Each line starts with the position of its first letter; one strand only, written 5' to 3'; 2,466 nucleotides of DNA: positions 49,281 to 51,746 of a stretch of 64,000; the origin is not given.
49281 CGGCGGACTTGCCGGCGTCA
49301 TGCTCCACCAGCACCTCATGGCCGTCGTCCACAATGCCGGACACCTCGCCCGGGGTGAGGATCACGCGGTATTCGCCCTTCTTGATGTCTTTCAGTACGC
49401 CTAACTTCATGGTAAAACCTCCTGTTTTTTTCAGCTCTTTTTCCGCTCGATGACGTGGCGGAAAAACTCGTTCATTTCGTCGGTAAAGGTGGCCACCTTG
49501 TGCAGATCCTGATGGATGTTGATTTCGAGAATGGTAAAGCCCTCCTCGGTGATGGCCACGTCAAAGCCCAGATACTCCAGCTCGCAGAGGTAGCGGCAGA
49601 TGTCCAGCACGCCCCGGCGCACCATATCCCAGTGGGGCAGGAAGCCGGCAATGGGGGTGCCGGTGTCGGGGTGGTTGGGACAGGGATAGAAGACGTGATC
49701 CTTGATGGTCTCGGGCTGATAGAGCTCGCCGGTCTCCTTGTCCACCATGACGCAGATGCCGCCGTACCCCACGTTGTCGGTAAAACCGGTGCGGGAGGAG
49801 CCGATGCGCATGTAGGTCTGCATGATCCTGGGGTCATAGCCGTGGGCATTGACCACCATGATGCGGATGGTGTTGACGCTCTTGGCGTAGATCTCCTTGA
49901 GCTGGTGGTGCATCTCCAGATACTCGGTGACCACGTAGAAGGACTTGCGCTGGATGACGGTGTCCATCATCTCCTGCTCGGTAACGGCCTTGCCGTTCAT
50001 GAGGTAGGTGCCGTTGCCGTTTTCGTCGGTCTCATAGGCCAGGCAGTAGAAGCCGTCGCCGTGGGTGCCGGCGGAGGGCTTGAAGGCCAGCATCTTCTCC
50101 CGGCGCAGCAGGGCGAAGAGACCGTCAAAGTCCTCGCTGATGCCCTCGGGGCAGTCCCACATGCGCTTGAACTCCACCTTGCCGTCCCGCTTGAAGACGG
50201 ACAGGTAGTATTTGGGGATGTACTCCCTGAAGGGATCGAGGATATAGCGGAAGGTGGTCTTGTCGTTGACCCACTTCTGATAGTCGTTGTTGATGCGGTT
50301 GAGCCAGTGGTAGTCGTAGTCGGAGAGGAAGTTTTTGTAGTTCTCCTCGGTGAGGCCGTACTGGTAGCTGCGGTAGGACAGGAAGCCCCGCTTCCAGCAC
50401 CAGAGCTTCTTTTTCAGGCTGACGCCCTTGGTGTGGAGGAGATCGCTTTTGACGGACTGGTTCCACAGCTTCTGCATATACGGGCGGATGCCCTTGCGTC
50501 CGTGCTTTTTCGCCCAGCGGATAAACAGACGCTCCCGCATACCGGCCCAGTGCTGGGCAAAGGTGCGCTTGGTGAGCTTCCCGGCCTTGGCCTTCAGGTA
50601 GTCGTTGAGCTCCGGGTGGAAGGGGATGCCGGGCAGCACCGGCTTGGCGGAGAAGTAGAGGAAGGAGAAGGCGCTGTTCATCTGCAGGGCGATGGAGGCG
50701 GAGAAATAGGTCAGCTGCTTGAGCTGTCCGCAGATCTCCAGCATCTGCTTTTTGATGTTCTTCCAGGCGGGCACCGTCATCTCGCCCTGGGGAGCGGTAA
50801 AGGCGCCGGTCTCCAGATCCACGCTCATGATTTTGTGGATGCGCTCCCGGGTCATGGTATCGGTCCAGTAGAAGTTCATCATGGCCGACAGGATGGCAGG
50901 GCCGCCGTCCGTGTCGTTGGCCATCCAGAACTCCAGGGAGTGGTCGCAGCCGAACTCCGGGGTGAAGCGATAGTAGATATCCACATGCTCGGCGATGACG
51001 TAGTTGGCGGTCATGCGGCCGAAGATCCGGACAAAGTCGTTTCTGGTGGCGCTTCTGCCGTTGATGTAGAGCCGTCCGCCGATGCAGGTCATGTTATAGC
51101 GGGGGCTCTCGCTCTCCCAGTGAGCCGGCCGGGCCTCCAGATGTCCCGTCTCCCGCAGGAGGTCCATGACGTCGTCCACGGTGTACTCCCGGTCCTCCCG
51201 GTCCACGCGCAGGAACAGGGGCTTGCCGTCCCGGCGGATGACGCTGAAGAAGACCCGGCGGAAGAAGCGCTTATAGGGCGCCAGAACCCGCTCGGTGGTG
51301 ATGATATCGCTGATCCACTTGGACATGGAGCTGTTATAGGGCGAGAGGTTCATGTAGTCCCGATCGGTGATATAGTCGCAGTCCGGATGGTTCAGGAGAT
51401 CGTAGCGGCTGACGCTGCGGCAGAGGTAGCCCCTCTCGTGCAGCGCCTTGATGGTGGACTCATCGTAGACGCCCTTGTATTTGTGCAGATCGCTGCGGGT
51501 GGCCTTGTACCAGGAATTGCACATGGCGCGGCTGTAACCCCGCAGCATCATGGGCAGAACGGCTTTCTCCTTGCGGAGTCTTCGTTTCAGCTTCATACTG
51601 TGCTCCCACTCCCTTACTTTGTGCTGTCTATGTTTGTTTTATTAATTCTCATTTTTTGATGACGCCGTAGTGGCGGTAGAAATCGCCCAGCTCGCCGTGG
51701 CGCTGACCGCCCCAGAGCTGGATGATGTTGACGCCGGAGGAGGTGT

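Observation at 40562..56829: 13-gene wall-polymer operon in which ATP-grasp and Mur-type amide ligases take the place of glycosyltransferases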

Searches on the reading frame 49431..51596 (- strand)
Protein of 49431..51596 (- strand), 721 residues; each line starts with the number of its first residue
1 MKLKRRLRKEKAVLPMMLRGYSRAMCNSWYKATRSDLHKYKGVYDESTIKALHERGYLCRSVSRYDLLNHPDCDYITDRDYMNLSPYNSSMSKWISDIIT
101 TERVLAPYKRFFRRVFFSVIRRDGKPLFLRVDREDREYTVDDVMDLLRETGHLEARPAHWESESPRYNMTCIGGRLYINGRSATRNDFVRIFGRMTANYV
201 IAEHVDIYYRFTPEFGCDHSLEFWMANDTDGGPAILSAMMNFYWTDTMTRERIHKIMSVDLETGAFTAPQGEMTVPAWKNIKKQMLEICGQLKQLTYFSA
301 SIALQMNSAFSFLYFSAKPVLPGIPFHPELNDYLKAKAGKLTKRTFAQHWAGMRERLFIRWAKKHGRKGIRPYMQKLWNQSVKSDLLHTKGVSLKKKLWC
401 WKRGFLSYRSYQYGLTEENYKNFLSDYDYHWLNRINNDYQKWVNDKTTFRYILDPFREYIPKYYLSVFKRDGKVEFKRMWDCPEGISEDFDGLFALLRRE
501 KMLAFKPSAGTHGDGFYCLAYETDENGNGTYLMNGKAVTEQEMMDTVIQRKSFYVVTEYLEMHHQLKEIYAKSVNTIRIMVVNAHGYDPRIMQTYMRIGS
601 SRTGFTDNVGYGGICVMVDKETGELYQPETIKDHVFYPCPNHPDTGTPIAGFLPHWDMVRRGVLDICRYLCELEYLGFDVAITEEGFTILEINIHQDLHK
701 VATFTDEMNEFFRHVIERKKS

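Call 3: search_protein_families(library=pfam, proteins=[window:49431-51596:-], max_evalue=0.01)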
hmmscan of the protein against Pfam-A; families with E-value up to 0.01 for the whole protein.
window:49431-51596:- (721 aa): 2 families
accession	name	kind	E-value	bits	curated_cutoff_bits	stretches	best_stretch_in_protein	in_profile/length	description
PF14397.11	ATPgrasp_ST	-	3.4e-35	122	31.4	1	435-699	10-259/278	Sugar-transfer associated ATP-grasp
PF14398.11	ATPgrasp_YheCD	-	0.0081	15.9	26.8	0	489-619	37-167/255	YheC/D like ATP-grasp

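Call 12: search_protein_families(library=ncbifam, proteins=[window:49431-51596:-], max_evalue=0.01)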
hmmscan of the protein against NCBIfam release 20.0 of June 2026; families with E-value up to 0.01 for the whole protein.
window:49431-51596:- (721 aa): 1 family
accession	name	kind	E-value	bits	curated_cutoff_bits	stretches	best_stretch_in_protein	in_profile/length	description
TIGR02291.1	rimK_rel_E_lig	hypoth_equivalog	1.6e-10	40.5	314.2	1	498-698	73-272/317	alpha-L-glutamate ligase-like protein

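Call 46: find_homologous_proteins(query=window:49431-51596:-, max_evalue=0.00001)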
Query window:49431-51596:- (721 aa): 255 proteins with E <= 0.00001 among 3670 candidates; the best 120 are listed.
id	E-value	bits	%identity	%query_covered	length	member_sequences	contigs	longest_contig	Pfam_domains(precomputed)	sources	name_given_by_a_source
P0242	0.0e+0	1709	99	100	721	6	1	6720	PF14397.12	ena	-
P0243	0.0e+0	1554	89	100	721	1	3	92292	PF14397.12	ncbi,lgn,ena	-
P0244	0.0e+0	1406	80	100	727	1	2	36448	PF14397.12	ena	-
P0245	0.0e+0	1400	79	100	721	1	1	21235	PF14397.12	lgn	-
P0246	0.0e+0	1392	79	100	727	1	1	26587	PF14397.12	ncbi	-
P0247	0.0e+0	1384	79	100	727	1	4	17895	PF14397.12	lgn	-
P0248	0.0e+0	1347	78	100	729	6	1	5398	PF14397.12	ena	-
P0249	0.0e+0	1149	65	100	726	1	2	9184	PF14397.12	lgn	-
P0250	4.3e-283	959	57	100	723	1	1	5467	PF14397.12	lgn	-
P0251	9.4e-282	955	56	100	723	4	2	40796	PF14397.12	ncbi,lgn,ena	-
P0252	1.2e-281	954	56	100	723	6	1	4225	PF14397.12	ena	-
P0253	6.9e-280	949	56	100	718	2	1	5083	PF14397.12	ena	-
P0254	3.0e-279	946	56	100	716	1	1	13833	PF14397.12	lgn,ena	-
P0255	1.2e-275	935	55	100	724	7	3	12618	PF14397.12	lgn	-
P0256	1.5e-275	934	56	100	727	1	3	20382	PF14397.12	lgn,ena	-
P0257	1.8e-275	934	57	98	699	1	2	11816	PF14397.12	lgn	-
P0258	6.5e-275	932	55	100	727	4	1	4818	PF14397.12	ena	-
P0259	6.2e-274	929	54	100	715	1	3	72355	PF14397.12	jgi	-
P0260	1.9e-273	927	55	100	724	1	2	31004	PF14397.12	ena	-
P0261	2.1e-273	927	54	100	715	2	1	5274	PF14397.12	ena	-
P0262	6.5e-272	922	56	98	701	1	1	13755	PF14397.12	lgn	-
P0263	3.8e-271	920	55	100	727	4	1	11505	PF14397.12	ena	-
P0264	1.8e-270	917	52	100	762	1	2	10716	PF14397.12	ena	-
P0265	1.7e-269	914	55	100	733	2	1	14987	PF14397.12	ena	-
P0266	2.2e-269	914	56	99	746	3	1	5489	PF14397.12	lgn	-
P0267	1.6e-267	908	56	99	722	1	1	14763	PF14397.12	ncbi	-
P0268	7.8e-267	905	54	100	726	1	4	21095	PF14397.12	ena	-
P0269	9.5e-267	905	53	100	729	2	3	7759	PF14397.12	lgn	-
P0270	9.7e-267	905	53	100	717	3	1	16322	PF14397.12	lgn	-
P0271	1.2e-266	905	54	100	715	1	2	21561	PF14397.12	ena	-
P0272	1.6e-266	904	53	100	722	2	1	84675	PF14397.12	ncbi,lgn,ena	-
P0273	1.2e-263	895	53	98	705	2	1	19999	PF14397.12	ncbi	-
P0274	3.0e-263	894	55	99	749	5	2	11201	PF14397.12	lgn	-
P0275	7.5e-263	892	54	100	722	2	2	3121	PF14397.12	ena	-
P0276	1.3e-258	878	53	100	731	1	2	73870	PF14397.12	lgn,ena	-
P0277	1.4e-257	875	52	100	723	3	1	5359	PF14397.12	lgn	-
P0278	3.4e-257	874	51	99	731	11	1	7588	PF14397.12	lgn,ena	-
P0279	4.4e-253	860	52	100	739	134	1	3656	PF14397.12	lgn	-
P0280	2.4e-251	854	51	100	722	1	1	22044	PF14397.12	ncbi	-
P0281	2.6e-250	851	51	100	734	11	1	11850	PF14397.12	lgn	-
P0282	9.0e-250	849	50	100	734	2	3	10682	PF14397.12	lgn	-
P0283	1.4e-249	848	52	100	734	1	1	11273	PF14397.12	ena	-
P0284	2.1e-248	844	53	99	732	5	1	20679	PF14397.12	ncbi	-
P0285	4.2e-248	844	48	98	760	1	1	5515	PF14397.12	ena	-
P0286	5.2e-248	843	52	100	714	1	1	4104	PF14397.12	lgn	-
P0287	8.1e-248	843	54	76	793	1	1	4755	PF14397.12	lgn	-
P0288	3.6e-245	834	51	100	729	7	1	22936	PF14397.12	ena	-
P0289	4.0e-243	827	51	99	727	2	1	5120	PF14397.12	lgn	-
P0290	1.2e-242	825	50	100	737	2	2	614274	PF14397.12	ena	-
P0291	1.9e-242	825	50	100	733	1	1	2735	PF14397.12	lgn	-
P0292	3.4e-242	824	49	99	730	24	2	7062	PF14397.12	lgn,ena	-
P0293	4.5e-242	824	50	100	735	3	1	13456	PF14397.12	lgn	-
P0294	5.8e-242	823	49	99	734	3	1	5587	PF14397.12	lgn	-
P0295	4.6e-240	817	50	100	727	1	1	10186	PF14397.12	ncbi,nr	ncbi:MAG: sugar-transfer associated ATP-grasp domain-containing protein [Eubacterium sp.]|nr:sugar-t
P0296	5.5e-240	817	53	91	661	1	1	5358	PF14397.12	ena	-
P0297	8.5e-240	816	51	100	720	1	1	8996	PF14397.12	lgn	-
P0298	3.0e-239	814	50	100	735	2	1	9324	PF14397.12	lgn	-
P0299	1.1e-238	812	51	100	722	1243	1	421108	PF14397.12,PF14398.12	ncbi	-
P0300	1.2e-238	812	51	100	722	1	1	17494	PF14397.12,PF14398.12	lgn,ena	-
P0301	2.1e-238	811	50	100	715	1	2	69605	PF14397.12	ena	-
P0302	3.7e-237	807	49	100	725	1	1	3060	PF14397.12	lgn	-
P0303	1.4e-236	805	48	100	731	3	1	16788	PF14397.12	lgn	-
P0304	3.4e-236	804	49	100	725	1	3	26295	PF14397.12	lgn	-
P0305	3.1e-235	801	49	100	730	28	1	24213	PF14397.12,PF14398.12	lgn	-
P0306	5.5e-234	797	50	100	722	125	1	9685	PF14397.12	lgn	-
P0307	6.3e-234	797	48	100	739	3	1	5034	PF14397.12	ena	-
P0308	1.3e-233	796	48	99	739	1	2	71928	PF14397.12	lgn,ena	-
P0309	6.9e-233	793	48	100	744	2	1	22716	PF14397.12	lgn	-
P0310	2.3e-232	791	49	100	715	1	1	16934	PF14397.12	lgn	-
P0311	5.6e-232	790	49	98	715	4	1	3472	PF14397.12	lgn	-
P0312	7.8e-231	786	49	100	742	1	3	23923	PF14397.12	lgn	-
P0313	1.4e-230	786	48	100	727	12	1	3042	PF14397.12,PF14398.12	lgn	-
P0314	7.5e-230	783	47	100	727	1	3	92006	PF14397.12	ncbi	-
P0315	9.7e-230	783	48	100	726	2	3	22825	PF14397.12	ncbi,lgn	-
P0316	1.1e-229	783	48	100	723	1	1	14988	PF14397.12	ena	-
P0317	1.2e-229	783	48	100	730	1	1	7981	PF14397.12,PF14398.12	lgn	-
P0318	3.4e-229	781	49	100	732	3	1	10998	PF14397.12,PF14398.12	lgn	-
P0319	1.5e-227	776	48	100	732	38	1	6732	PF14397.12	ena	-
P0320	2.2e-227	775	49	98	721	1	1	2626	PF14397.12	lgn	-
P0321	3.6e-227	774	50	99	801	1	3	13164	PF14397.12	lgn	-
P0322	3.7e-227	774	47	97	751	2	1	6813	PF14397.12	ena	-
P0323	6.0e-227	774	47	100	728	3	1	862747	PF14397.12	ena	-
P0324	1.0e-226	773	48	100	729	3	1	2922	PF14397.12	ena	-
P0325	1.0e-225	770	55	70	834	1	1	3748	PF14397.12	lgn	-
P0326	1.0e-224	766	45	100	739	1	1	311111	PF14397.12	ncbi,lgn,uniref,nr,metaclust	ncbi:sugar-transfer associated ATP-grasp domain-containing protein [Butyrivibrio sp. AE2005]|uniref:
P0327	3.4e-223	761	48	100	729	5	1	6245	PF14397.12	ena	-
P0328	1.7e-222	759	47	100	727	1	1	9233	PF14397.12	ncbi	-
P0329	4.9e-222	757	47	98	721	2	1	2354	PF14397.12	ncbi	-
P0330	8.7e-222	757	48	100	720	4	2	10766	PF14397.12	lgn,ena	-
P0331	8.7e-221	753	47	98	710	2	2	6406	PF14397.12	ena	-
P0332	4.1e-220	751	47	100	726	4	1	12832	PF14397.12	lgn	-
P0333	5.4e-219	747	48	97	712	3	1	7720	PF14397.12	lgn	-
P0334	1.9e-218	745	48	100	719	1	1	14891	PF14397.12,PF14398.12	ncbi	-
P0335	9.6e-218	743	48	100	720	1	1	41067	PF14397.12,PF14398.12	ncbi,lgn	-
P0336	2.6e-217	742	48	99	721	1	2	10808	PF14397.12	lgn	-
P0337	1.4e-216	739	47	99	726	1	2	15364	PF14397.12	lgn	-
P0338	3.3e-216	738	46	100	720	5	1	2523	PF14397.12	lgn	-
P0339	1.7e-214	732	48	100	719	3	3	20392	PF14397.12,PF14398.12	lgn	-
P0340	3.8e-214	731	45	100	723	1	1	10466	PF14397.12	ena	-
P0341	9.4e-213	727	52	70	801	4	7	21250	PF14397.12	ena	-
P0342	1.1e-211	723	46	99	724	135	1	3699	PF14397.12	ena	-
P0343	6.1e-209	714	45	100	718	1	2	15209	PF14397.12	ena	-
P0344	3.3e-208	712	46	100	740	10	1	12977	PF14397.12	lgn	-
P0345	7.1e-208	711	46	100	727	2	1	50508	PF14397.12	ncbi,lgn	-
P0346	1.2e-207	710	45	100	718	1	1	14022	PF14397.12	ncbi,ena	-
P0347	2.6e-207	709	46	100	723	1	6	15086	PF14397.12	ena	-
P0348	5.2e-207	708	50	70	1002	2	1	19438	PF13306.13,PF14397.12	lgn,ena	-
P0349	3.8e-206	705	45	100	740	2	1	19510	PF14397.12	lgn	-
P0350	2.9e-205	702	45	100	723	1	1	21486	PF14397.12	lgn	-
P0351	1.9e-204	699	45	99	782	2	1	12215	PF14397.12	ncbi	-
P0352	2.2e-204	699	46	99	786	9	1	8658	PF14397.12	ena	-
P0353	6.5e-204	697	45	100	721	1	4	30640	PF14397.12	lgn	-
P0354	1.9e-203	696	42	100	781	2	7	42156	PF14397.12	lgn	-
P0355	3.0e-202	692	45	100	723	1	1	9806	PF14397.12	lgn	-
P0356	5.9e-202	691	45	100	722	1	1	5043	PF14397.12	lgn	-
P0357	6.7e-201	687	43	99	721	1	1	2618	PF14397.12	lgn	-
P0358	5.8e-200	684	43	100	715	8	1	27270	PF14397.12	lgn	-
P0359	1.1e-199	683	50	70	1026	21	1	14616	PF13306.13,PF14397.12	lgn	-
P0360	1.2e-198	680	49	70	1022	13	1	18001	PF13306.13,PF14397.12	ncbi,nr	ncbi:MAG TPA: hypothetical protein DDX91_03340, partial [Ruminococcaceae bacterium]|nr:hypothetical 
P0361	1.5e-198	680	50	70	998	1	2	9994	PF13306.13,PF14397.12,PF13855.13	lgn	-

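Call 47: find_encoding_contigs(protein=P0299, flank=10000, max_places=1)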
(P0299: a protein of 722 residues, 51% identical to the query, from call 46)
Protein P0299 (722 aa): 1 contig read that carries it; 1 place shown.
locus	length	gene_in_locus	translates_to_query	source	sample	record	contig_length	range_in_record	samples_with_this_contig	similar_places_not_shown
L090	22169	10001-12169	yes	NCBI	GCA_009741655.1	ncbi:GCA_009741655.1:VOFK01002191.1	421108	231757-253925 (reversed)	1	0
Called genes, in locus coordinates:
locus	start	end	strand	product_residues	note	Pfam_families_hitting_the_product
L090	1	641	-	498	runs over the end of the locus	PF00202:Aminotran_3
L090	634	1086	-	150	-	PF04138:GtrA_DPMS_TM (weak)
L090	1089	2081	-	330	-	PF00596:Aldolase_II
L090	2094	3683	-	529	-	PF00370:FGGY_N, PF02782:FGGY_C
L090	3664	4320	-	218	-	PF00440:TetR_N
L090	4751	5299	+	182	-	-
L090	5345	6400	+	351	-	PF14397:ATPgrasp_ST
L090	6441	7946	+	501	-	PF03816:LytR_cpsA_psr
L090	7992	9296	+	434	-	-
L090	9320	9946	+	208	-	PF02397:Bac_transf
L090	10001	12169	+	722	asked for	PF14397:ATPgrasp_ST, PF14398:ATPgrasp_YheCD (faint)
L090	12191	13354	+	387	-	PF05222:AlaDh_PNT_N, PF01262:AlaDh_PNT_C, PF01488:Shikimate_DH (weak), PF02826:2-Hacid_dh_C (weak)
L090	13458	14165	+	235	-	-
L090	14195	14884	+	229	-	-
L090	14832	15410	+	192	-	PF14397:ATPgrasp_ST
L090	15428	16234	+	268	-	PF01061:ABC2_membrane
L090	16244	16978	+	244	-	PF00005:ABC_tran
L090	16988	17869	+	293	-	-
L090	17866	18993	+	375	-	PF04464:Glyphos_transf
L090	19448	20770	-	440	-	PF00089:Trypsin, PF13365:Trypsin_2, PF00595:PDZ, PF13180:PDZ_2, PF17820:PDZ_6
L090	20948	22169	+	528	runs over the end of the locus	PF28550:DUF8436, PF00890:FAD_binding_2 (weak), PF01266:DAO (faint), PF01494:FAD_binding_3 (faint), PF21688:FAD-depend_C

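Call 48: find_encoding_contigs(protein=P0326, flank=10000, max_places=1)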
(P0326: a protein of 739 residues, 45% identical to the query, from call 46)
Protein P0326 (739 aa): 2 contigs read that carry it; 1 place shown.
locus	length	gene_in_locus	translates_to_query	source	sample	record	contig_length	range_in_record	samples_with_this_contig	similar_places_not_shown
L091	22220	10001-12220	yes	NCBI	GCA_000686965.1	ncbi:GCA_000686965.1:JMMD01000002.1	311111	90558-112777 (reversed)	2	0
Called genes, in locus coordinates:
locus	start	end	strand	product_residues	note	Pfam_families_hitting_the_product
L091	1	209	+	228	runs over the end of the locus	-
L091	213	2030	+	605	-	-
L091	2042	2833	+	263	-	PF08239:SH3_3 (weak)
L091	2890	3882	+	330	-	PF00535:Glycos_transf_2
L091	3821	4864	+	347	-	-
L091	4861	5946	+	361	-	PF00535:Glycos_transf_2, PF10111:Glyco_tranf_2_2, PF13641:Glyco_tranf_2_3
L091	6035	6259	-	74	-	PF20476:DUF6718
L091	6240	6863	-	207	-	PF04607:RelA_SpoT (weak)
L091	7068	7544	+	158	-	-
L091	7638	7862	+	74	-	PF12668:DUF3791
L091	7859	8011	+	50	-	PF13151:DUF3990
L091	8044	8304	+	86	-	PF02604:PhdYeFM_antitox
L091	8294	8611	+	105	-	-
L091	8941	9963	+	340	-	PF00535:Glycos_transf_2, PF10111:Glyco_tranf_2_2, PF13641:Glyco_tranf_2_3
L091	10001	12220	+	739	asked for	PF14397:ATPgrasp_ST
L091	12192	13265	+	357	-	PF02558:ApbA (weak), PF02317:Octopine_DH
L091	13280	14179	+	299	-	PF14305:ATPgrasp_TupA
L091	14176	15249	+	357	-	PF01820:Dala_Dala_lig_N, PF02222:ATP-grasp (weak), PF02786:CPSase_L_D2, PF07478:Dala_Dala_lig_C, PF02655:ATP-grasp_3 (faint)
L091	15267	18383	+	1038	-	PF09587:PGA_cap, PF08245:Mur_ligase_M, PF02875:Mur_ligase_C, PF13306:LRR_5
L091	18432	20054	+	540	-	PF08239:SH3_3 (faint)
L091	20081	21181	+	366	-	PF01061:ABC2_membrane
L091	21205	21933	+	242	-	PF02463:SMC_N (faint), PF13555:AAA_29 (weak), PF00005:ABC_tran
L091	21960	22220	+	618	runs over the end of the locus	PF00535:Glycos_transf_2 (weak), PF13641:Glyco_tranf_2_3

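Call 53: search_protein_families(library=pfam, proteins=[L090:7992-9296:+, L091:18432-20054:+, L091:13280-14179:+], max_evalue=0.01)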
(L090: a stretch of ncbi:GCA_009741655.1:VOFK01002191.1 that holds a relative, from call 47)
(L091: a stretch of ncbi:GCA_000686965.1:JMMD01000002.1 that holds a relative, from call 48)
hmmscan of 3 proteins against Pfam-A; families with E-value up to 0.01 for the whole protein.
L090:7992-9296:+ (434 aa): 3 families
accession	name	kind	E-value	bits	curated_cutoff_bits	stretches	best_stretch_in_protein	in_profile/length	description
PF07271.16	Cytadhesin_P30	-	1.3e-06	28.7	40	1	55-146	168-265/275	Cytadhesin P30/P32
PF05887.16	Trypan_PARP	-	1.6e-05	25.3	100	2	9-117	8-112/134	Procyclic acidic repetitive protein (PARP)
PF12733.13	Cadherin-like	-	4.6e-05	24.2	24.2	1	158-223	2-60/89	Cadherin-like beta sandwich domain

L091:18432-20054:+ (540 aa): 2 families
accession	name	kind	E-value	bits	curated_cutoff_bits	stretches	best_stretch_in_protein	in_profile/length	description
PF08239.17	SH3_3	-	7.5e-11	42.5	27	2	412-457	3-49/54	Bacterial SH3 domain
PF06347.19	SH3_4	-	0.002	18.3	24.1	0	484-533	3-52/56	Bacterial SH3 domain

L091:13280-14179:+ (299 aa): 1 family
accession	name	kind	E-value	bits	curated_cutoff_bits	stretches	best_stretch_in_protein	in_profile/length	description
PF14305.11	ATPgrasp_TupA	-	1.9e-43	149.2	25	1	43-290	1-239/241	TupA-like ATPgrasp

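Call 69: find_related_loci(query=A3, collection=viral_contigs, flank=10000)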
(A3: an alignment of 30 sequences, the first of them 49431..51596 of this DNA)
Query A3 (721 aa) in viral_contigs; peptide patterns used: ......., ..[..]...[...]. (x = any residue, [..] = any of these).
119 stretches matched a pattern, but none encodes a relative of the query by tblastn (E <= 1e-3).

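Call 70: find_encoding_contigs(protein=P0323, flank=10000, max_places=1)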
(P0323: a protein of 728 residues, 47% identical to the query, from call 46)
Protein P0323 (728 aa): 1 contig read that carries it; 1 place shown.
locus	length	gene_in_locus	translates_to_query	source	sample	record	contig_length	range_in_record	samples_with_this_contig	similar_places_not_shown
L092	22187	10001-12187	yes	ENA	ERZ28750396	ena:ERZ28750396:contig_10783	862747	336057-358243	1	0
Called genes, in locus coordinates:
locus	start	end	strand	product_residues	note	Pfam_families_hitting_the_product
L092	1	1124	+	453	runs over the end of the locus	PF00919:UPF0004, PF04055:Radical_SAM, PF18693:TRAM_2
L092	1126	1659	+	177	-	PF01066:CDP-OH_P_transf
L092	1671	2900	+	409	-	PF00994:MoCF_biosynth, PF18146:CinA_KH, PF02464:CinA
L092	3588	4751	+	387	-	PF00154:RecA_N, PF08423:Rad51, PF06745:ATPase (weak), PF01637:ATPase_2 (weak), PF27531:MT3502_N (weak), PF21096:RecA_C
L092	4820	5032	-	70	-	PF12844:HTH_19, PF13560:HTH_31, PF15731:MqsA_antitoxin (weak), PF01381:HTH_3, PF13443:HTH_26 (weak)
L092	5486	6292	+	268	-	PF01061:ABC2_membrane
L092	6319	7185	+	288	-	PF00005:ABC_tran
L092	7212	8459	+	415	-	PF04464:Glyphos_transf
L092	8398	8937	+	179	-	-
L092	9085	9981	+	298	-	PF14397:ATPgrasp_ST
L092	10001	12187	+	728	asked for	PF14397:ATPgrasp_ST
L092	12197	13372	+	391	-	PF05222:AlaDh_PNT_N, PF01262:AlaDh_PNT_C, PF01488:Shikimate_DH, PF02826:2-Hacid_dh_C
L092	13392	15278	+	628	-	PF14397:ATPgrasp_ST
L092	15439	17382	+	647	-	PF08245:Mur_ligase_M, PF02875:Mur_ligase_C (weak), PF13306:LRR_5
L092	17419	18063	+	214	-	PF13483:Lactamase_B_3, PF12706:Lactamase_B_2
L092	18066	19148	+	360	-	PF14397:ATPgrasp_ST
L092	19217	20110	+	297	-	PF18981:InlK_D3 (faint), PF16403:Bact_surface_Ig-like (weak)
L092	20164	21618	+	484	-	PF03816:LytR_cpsA_psr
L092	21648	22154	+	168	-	-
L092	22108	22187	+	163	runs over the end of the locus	-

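Call 71: find_encoding_contigs(protein=P0314, flank=10000, max_places=1)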
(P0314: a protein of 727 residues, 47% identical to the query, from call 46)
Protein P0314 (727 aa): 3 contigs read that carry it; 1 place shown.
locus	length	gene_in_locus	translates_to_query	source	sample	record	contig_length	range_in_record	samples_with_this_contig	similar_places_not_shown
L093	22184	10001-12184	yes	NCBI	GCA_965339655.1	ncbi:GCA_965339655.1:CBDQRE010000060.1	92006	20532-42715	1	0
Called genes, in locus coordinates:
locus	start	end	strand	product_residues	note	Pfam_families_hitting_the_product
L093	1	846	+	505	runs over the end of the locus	PF16569:GramPos_pilinBB, PF17802:SpaA, PF00746:Gram_pos_anchor (weak)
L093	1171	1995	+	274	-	PF04203:Sortase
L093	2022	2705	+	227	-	-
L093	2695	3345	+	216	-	PF04203:Sortase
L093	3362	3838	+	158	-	-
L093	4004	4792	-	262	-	-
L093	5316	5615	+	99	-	-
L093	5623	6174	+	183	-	PF02163:Peptidase_M50 (weak)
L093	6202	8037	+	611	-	PF19864:Radical_SAM_N2, PF04055:Radical_SAM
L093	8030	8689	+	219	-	PF10105:DUF2344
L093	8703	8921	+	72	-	PF14354:Lar_restr_allev (weak)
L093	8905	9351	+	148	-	PF13622:4HBT_3 (weak), PF03061:4HBT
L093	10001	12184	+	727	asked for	PF14397:ATPgrasp_ST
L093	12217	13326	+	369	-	PF02558:ApbA (weak), PF02317:Octopine_DH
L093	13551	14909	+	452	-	PF03616:Glt_symporter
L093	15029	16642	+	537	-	PF07969:Amidohydro_3, PF01979:Amidohydro_1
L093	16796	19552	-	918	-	PF09587:PGA_cap, PF08245:Mur_ligase_M, PF02875:Mur_ligase_C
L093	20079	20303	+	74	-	-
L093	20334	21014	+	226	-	PF01987:AIM24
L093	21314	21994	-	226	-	PF01210:NAD_Gly3P_dh_N (faint), PF02254:TrkA_N, PF03807:F420_oxidored (weak), PF00107:ADH_zinc_N (faint), PF02080:TrkA_C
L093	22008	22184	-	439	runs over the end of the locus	PF02386:TrkH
